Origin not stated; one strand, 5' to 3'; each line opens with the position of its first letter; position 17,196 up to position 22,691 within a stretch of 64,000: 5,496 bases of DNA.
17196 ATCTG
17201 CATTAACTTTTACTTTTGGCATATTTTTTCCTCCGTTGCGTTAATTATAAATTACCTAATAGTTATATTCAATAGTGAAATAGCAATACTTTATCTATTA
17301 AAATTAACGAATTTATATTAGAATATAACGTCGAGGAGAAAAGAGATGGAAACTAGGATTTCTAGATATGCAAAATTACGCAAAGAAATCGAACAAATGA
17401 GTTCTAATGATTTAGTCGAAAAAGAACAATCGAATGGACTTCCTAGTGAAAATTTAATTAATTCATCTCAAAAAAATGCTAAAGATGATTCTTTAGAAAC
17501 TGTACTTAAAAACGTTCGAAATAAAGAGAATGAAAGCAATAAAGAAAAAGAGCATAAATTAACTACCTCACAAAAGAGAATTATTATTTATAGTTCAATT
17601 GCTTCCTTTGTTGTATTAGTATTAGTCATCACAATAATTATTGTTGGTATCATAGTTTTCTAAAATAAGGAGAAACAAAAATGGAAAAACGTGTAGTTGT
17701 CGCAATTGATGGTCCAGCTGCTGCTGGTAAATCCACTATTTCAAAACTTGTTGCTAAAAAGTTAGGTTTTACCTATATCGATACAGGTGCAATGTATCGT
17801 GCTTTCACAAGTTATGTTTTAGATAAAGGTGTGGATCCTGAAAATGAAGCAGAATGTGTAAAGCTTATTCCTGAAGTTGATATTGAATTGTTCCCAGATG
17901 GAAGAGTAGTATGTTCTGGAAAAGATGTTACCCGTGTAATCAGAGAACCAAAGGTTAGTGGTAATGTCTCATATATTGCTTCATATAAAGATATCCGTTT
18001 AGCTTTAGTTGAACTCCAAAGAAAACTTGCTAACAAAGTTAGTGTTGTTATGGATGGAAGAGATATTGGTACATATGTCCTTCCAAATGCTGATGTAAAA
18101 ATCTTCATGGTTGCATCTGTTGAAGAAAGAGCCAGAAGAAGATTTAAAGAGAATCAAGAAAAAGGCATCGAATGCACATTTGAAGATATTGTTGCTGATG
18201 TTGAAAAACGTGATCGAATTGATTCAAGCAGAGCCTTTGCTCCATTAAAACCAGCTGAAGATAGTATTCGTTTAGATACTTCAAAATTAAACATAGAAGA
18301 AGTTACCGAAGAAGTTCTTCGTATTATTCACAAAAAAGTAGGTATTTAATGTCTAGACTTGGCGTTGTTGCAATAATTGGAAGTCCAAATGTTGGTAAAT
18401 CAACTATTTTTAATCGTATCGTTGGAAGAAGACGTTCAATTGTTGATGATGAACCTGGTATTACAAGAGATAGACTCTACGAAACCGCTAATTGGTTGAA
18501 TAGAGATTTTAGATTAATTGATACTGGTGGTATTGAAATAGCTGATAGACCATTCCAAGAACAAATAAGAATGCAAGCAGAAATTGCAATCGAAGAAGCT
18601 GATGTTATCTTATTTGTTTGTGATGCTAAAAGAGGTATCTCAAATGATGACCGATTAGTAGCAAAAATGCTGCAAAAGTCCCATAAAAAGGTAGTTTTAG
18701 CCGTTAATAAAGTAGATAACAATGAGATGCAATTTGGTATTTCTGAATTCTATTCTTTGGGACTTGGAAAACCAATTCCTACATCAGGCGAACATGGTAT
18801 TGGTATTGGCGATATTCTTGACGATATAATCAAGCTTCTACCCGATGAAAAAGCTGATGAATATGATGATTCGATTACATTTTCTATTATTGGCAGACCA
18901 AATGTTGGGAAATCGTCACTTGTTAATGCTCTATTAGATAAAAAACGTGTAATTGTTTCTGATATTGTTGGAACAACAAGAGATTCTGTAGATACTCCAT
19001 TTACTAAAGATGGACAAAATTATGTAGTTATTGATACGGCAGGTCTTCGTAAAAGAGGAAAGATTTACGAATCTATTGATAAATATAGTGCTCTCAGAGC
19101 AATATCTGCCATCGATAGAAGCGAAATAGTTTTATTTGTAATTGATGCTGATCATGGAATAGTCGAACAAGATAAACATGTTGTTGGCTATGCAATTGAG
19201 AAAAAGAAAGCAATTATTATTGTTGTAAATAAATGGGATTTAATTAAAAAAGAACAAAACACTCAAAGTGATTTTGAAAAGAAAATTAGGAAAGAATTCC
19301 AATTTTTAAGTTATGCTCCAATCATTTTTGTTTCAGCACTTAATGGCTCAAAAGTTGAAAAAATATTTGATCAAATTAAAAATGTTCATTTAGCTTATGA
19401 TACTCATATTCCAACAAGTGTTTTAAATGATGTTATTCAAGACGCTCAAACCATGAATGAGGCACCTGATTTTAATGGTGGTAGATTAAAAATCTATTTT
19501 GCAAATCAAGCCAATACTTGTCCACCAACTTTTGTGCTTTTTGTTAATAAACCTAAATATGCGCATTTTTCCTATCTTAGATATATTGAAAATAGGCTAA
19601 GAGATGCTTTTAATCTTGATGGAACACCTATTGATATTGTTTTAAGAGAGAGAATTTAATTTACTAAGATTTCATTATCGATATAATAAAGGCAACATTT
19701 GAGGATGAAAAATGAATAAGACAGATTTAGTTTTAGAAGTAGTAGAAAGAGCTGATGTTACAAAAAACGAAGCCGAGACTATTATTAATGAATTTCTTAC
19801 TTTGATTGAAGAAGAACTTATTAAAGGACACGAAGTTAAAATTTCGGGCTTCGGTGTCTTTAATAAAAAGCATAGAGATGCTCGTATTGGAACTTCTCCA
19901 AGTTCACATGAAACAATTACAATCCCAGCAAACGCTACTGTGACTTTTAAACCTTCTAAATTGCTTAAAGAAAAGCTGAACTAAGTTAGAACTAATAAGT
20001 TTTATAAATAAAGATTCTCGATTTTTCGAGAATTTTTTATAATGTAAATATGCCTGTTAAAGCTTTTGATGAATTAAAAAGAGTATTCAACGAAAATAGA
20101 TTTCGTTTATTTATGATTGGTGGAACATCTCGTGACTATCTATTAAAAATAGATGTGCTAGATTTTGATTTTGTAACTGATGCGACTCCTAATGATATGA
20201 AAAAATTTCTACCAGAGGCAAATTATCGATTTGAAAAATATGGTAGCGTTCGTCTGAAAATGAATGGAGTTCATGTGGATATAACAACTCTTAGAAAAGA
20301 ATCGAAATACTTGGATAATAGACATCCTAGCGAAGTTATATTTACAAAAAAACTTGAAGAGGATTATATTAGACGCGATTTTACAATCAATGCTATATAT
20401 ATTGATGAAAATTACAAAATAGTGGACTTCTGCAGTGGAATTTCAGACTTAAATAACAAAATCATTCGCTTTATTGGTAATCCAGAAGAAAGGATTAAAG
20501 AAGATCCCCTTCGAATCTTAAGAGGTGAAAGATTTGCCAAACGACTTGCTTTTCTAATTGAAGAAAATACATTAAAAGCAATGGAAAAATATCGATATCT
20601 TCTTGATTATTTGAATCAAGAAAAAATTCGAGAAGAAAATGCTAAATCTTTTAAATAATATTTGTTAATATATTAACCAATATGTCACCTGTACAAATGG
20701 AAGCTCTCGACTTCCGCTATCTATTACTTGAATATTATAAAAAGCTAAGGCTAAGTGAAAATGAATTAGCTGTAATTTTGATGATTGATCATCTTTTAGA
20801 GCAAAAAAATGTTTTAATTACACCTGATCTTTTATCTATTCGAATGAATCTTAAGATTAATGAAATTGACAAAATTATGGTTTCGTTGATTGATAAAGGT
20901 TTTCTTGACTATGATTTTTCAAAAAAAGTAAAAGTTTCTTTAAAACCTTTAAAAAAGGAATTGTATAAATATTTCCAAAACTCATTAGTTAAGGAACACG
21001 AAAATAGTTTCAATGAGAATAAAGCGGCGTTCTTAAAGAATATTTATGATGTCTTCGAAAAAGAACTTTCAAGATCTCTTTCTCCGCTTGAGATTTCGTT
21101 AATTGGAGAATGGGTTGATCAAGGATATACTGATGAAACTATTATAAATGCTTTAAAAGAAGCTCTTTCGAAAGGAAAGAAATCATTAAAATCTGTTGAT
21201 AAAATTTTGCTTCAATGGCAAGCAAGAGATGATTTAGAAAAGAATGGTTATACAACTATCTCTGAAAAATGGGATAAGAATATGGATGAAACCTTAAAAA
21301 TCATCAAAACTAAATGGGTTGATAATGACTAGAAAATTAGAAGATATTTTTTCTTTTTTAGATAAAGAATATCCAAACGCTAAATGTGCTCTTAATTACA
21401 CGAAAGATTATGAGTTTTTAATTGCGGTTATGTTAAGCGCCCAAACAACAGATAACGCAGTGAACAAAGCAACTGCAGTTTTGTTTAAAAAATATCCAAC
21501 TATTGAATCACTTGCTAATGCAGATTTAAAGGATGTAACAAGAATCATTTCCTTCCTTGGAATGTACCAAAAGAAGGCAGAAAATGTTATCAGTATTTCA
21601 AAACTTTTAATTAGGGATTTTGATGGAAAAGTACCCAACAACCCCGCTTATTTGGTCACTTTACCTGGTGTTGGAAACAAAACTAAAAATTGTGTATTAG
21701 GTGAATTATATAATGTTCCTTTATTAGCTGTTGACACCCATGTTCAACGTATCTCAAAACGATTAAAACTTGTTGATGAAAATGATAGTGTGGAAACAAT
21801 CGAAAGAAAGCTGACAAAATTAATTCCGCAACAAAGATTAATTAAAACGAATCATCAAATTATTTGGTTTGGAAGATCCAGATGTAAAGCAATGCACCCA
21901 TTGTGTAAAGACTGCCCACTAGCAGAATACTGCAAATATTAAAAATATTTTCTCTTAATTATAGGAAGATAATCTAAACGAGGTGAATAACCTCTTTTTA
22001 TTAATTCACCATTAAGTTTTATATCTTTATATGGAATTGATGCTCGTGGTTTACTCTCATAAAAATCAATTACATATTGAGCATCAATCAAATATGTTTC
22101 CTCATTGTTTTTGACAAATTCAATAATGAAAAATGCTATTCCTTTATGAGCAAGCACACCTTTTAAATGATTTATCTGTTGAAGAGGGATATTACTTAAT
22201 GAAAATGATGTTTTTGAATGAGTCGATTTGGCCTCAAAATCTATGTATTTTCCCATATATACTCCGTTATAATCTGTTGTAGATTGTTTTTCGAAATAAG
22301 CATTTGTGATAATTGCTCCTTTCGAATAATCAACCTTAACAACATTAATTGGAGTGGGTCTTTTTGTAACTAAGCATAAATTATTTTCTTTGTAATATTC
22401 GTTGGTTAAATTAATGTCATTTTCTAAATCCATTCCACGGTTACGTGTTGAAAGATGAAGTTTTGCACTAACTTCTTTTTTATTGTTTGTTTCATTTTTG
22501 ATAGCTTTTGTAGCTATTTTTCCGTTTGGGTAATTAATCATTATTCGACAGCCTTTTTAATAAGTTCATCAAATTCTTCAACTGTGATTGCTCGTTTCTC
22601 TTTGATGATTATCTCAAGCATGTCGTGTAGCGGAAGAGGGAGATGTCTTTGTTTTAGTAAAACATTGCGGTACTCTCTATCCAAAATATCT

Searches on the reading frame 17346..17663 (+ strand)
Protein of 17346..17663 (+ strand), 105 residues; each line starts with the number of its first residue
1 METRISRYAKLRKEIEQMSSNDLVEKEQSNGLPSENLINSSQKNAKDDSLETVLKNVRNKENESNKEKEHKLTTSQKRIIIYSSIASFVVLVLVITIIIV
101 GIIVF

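Call 47: search_protein_families(library=pfam, proteins=[window:17346-17663:+], max_evalue=0.01)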
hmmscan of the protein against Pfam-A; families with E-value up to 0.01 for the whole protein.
window:17346-17663:+ (105 aa): 2 families
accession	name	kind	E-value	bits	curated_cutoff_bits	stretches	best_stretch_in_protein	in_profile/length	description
PF09716.15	ETRAMP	-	0.0011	19.3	29.1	1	36-102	17-75/81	Malarial early transcribed membrane protein (ETRAMP)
PF02009.21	RIFIN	-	0.0035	17.7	32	1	17-98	224-303/327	Rifin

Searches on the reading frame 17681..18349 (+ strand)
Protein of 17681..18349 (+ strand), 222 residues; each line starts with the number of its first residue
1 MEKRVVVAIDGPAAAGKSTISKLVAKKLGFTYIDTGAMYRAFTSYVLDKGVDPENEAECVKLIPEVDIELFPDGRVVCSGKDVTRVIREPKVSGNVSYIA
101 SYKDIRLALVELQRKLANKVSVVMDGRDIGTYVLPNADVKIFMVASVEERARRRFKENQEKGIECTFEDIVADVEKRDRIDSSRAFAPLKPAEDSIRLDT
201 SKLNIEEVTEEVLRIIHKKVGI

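Call 47: search_protein_families(library=pfam, proteins=[window:17681-18349:+], max_evalue=0.01)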
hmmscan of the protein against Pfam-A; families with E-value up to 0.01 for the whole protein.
window:17681-18349:+ (222 aa): 5 families
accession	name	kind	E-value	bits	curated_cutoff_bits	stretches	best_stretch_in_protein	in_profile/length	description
PF02224.24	Cytidylate_kin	-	8.9e-76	254.7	26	1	7-217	1-210/211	Cytidylate kinase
PF13189.12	Cytidylate_kin2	-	7.1e-11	43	28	1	6-178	1-147/176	Cytidylate kinase-like family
PF13238.12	AAA_18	-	4.4e-06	27.6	29.4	1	7-161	1-115/128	AAA domain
PF13207.12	AAA_17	-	0.00015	22.5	27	1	11-41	2-32/136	AAA domain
PF01202.28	SKI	-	0.0022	18.6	22.1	1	14-36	2-24/159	Shikimate kinase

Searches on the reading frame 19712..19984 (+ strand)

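Call 47: search_protein_families(library=pfam, proteins=[window:19712-19984:+], max_evalue=0.01)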
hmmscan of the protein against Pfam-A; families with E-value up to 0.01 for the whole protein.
window:19712-19984:+ (90 aa): 5 families
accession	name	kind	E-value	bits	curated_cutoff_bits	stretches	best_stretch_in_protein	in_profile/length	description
PF00216.26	Bac_DNA_binding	-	5.7e-29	100.6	22.4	1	1-90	1-90/90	Bacterial DNA-binding protein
PF14908.11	HU-CCDC81_euk_1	-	0.00019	21.9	26.1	1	15-62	18-65/89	CCDC81 eukaryotic HU domain 1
PF18175.6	HU-CCDC81_bac_2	-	0.00027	21.2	35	1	6-53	3-50/70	CCDC81-like prokaryotic HU domain 2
PF18291.6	HU-HIG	-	0.00097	19.6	26.2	1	4-89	35-118/125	HU domain fused to wHTH, Ig, or Glycine-rich motif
PF18289.6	HU-CCDC81_euk_2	-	0.0047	17.4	26.1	1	9-57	9-59/75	CCDC81 eukaryotic HU domain 2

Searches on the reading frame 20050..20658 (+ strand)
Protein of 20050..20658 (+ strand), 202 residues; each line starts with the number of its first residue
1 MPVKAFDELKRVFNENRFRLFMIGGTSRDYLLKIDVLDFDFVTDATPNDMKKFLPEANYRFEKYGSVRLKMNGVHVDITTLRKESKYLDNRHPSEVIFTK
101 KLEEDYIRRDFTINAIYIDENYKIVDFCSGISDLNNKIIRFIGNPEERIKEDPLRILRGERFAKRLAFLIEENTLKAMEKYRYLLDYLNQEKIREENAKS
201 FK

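Call 47: search_protein_families(library=pfam, proteins=[window:20050-20658:+], max_evalue=0.01)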
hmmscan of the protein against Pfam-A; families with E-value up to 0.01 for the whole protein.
window:20050-20658:+ (202 aa): 1 family
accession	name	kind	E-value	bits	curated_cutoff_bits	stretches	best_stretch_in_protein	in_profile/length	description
PF01743.26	PolyA_pol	-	1.7e-31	109.6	23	1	20-140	1-126/126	Poly A polymerase head domain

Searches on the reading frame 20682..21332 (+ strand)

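Call 47: search_protein_families(library=pfam, proteins=[window:20682-21332:+], max_evalue=0.01)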
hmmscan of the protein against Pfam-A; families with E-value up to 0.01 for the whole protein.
window:20682-21332:+ (216 aa): 3 families
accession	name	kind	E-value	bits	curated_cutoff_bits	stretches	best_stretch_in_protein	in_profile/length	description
PF07261.16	DnaB_2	-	4.4e-15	55.6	22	1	123-181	2-61/74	Replication initiation and membrane attachment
PF21984.2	DnaD_N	-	2.1e-12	47.6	27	1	14-100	4-96/101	DnaD N-terminal domain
PF14394.12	DUF4423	-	0.0072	16.6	30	0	31-111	22-101/165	Domain of unknown function (DUF4423)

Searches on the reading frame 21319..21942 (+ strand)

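Call 47: search_protein_families(library=pfam, proteins=[window:21319-21942:+], max_evalue=0.01)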
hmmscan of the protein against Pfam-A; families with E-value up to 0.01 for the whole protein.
window:21319-21942:+ (207 aa): 3 families
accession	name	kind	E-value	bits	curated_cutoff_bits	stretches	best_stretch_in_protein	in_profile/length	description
PF00730.31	HhH-GPD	-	2.4e-26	92.6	26.2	1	35-171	1-108/108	HhH-GPD superfamily base excision DNA repair protein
PF14520.12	HHH_5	-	0.00044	21.1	27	0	49-91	11-52/57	Helix-hairpin-helix domain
PF00633.29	HHH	-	0.0017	18.6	24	1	101-127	2-28/30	Helix-hairpin-helix motif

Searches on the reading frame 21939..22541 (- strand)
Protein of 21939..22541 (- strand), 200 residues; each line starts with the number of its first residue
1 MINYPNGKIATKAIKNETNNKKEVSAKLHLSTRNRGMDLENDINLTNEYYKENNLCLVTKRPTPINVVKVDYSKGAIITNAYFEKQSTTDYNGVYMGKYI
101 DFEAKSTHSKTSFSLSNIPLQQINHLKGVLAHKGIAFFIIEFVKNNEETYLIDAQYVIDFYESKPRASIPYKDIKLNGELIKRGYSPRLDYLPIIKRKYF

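Call 47: search_protein_families(library=pfam, proteins=[window:21939-22541:-], max_evalue=0.01)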
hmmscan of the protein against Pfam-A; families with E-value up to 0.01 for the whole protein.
window:21939-22541:- (200 aa): 1 family
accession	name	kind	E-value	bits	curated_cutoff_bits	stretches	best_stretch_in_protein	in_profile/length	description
PF03838.20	RecU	-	1.7e-54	184.6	25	1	35-195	1-161/162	Recombination protein U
